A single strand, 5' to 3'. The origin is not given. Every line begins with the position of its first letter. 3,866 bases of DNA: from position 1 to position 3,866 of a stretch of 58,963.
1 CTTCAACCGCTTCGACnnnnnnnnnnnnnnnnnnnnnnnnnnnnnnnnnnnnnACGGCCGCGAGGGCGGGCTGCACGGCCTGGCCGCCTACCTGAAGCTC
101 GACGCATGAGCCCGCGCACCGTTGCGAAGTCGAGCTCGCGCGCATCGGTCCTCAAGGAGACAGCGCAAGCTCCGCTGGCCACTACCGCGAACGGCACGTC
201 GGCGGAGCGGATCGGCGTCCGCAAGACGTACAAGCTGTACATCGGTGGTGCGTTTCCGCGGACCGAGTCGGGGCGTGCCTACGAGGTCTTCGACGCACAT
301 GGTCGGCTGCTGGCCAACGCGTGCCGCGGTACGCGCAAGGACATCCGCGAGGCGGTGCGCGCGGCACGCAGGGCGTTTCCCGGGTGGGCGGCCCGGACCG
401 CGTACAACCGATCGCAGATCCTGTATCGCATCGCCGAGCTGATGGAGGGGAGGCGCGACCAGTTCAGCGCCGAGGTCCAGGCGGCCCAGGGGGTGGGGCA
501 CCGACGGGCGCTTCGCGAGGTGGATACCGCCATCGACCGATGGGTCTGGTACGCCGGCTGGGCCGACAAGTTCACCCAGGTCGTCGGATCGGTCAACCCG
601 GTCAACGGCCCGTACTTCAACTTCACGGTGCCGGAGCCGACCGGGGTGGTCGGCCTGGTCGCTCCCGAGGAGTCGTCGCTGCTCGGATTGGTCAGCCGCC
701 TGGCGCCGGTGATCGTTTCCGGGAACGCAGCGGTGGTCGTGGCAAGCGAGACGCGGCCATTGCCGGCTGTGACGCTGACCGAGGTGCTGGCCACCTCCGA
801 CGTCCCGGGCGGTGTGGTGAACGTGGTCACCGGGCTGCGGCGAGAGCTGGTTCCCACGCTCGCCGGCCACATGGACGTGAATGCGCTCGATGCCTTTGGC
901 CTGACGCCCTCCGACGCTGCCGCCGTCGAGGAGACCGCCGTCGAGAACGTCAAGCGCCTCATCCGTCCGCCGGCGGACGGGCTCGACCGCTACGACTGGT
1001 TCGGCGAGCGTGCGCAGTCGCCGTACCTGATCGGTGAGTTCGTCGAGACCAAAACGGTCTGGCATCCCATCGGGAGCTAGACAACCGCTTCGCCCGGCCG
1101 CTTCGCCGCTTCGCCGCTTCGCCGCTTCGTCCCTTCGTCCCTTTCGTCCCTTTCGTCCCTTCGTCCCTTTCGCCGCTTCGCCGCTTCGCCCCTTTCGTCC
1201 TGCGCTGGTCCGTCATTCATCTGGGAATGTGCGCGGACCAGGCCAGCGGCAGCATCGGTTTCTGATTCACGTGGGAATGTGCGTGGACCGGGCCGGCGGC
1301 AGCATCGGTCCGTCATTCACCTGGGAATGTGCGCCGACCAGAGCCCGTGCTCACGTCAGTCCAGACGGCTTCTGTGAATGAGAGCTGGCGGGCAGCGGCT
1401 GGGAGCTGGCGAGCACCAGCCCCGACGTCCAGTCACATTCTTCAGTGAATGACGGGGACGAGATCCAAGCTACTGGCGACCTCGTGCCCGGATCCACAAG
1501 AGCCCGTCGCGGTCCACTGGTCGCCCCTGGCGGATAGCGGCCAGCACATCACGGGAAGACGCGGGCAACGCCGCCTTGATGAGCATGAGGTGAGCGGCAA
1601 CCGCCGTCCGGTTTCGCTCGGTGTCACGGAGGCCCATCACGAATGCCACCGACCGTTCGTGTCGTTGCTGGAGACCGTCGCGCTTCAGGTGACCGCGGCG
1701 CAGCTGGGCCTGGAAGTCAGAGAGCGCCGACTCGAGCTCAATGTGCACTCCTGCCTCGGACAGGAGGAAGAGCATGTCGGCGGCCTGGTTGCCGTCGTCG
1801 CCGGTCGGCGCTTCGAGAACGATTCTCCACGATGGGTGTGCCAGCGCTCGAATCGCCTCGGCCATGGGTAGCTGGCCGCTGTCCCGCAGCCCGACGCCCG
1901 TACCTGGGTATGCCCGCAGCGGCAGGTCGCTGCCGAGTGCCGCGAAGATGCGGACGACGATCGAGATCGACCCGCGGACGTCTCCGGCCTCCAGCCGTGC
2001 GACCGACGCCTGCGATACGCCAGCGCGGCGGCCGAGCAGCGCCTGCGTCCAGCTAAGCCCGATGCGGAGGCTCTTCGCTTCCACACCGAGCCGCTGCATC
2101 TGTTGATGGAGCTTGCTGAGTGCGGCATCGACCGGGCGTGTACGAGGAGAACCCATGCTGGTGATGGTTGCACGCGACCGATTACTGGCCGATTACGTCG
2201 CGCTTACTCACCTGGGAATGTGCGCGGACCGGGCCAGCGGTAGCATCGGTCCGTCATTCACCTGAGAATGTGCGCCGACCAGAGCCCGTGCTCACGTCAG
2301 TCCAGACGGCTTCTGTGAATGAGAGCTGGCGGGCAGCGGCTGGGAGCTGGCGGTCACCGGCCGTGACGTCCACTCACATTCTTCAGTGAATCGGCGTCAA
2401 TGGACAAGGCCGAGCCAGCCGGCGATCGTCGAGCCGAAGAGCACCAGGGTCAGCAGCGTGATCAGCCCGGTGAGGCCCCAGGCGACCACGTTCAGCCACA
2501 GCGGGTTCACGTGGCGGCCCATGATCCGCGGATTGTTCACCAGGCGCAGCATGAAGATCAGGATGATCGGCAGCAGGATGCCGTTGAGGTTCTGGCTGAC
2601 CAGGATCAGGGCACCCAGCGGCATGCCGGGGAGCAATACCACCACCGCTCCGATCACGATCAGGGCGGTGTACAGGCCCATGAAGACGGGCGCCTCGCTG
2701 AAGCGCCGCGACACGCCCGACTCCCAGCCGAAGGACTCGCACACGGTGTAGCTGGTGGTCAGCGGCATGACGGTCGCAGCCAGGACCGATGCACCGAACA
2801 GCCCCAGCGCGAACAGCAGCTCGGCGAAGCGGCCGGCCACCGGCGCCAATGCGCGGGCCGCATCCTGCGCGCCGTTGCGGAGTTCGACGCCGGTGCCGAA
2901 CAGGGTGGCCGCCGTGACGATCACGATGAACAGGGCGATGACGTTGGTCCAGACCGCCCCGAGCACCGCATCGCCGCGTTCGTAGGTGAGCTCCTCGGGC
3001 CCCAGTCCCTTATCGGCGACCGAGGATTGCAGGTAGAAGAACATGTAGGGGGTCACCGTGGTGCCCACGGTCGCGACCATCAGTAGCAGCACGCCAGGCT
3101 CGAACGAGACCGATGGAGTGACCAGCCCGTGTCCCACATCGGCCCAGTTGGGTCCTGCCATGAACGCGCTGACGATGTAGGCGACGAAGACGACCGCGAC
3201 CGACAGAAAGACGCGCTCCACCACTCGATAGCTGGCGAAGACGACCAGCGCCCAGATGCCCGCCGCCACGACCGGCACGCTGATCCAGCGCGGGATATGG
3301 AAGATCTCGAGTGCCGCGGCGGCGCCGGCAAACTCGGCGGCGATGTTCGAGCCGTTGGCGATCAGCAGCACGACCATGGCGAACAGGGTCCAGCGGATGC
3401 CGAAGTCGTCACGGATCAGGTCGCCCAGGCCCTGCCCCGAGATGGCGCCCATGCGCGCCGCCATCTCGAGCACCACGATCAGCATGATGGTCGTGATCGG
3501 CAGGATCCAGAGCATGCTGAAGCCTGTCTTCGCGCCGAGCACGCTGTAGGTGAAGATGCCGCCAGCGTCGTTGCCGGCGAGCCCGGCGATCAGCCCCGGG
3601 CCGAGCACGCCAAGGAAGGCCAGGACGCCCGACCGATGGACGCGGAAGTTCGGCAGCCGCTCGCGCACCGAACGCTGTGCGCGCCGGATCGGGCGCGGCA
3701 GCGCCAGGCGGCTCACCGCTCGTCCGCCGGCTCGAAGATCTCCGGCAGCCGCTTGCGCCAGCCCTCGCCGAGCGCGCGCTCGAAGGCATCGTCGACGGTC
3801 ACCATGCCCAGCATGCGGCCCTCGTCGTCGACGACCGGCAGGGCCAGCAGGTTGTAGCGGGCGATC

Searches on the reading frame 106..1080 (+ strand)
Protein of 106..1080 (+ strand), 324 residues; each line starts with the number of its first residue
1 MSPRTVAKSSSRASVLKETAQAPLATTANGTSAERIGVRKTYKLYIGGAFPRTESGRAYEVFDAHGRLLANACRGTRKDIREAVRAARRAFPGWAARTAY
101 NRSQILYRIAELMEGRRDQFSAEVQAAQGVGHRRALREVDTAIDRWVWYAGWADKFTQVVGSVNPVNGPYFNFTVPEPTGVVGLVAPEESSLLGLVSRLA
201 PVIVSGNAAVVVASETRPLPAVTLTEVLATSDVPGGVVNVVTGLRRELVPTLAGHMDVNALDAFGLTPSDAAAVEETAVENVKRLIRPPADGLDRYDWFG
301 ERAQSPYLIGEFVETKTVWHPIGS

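Call 57: search_protein_families(library=pfam, proteins=[window:106-1080:+], max_evalue=0.00001)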
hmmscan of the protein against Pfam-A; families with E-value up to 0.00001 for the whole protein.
window:106-1080:+ (324 aa): 1 family
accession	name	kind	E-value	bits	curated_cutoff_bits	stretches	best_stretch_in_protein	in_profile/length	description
PF00171.27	Aldedh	-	1.8e-39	136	23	1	59-285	9-232/461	Aldehyde dehydrogenase family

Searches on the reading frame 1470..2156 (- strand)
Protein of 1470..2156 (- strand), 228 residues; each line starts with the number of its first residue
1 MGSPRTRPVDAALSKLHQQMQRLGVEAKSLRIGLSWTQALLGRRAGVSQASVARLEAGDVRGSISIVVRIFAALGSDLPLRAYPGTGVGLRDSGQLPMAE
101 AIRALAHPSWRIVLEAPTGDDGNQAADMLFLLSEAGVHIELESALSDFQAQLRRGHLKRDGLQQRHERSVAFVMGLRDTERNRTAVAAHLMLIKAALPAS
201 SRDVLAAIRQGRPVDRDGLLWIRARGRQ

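Call 57: search_protein_families(library=pfam, proteins=[window:1470-2156:-], max_evalue=0.00001)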
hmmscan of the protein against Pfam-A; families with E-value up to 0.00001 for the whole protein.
window:1470-2156:- (228 aa): 2 families
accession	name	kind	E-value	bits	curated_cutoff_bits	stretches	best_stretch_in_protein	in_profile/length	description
PF13560.12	HTH_31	-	4.1e-08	33.9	27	1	22-82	1-62/64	Helix-turn-helix domain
PF01381.28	HTH_3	-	1.6e-06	28.5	23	1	28-78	2-52/55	Helix-turn-helix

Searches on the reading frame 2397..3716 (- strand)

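Call 17: search_protein_families(library=pfam, proteins=[window:2397-3716:-], max_evalue=0.001)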
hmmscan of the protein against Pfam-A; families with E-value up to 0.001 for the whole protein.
window:2397-3716:- (439 aa): 1 family
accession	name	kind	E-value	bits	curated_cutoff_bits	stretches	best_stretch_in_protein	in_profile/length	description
PF01566.24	Nramp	-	1.8e-89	300.7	29.8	1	56-404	3-355/357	Natural resistance-associated macrophage protein-like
